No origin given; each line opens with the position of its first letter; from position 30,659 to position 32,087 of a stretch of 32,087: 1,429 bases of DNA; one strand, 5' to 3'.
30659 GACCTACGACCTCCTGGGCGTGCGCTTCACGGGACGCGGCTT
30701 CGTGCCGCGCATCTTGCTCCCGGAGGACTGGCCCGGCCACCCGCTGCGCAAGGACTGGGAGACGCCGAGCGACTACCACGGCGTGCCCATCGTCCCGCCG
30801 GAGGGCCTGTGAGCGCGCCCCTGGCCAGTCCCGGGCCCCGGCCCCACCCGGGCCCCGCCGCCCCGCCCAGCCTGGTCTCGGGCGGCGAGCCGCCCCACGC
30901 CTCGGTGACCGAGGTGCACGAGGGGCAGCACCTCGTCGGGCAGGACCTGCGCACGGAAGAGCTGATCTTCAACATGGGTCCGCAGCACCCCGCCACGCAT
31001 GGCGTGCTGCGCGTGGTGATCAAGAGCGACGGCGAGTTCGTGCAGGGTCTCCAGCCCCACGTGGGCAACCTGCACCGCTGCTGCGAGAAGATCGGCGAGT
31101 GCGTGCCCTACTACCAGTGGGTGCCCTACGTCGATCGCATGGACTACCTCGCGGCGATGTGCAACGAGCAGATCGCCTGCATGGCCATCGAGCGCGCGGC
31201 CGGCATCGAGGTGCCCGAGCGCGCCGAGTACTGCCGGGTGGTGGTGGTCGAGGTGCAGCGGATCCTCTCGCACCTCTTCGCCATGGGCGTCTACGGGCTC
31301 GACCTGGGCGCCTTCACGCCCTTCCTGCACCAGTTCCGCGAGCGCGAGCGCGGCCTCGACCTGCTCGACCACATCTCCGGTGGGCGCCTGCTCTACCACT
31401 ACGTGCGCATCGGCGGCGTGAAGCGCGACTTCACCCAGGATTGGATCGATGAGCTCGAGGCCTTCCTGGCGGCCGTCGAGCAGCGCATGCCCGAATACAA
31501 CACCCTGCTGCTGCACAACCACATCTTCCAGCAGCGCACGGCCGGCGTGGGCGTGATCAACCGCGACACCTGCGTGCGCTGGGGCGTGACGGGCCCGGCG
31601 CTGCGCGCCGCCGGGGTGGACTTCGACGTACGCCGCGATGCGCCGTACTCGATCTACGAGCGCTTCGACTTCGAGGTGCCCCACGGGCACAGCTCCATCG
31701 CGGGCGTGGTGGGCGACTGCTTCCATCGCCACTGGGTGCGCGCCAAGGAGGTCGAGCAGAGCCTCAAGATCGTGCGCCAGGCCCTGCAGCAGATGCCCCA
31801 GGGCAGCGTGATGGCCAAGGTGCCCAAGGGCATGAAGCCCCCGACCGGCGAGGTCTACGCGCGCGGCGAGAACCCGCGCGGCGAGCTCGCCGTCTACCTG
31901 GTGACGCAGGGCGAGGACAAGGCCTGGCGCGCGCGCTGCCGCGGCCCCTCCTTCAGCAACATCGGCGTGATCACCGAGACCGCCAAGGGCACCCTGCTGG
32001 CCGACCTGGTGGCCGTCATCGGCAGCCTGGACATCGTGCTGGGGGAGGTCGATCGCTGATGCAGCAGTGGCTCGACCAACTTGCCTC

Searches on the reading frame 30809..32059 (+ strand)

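Call 78: search_protein_families(library=pfam, proteins=[window:30809-32059:+], max_evalue=0.0001)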
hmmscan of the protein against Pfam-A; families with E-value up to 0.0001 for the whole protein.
window:30809-32059:+ (416 aa): 1 family
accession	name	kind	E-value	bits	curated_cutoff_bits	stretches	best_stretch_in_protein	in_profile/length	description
PF00346.24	Complex1_49kDa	-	2.2e-90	302.9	24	2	165-340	1-170/271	Respiratory-chain NADH dehydrogenase, 49 Kd subunit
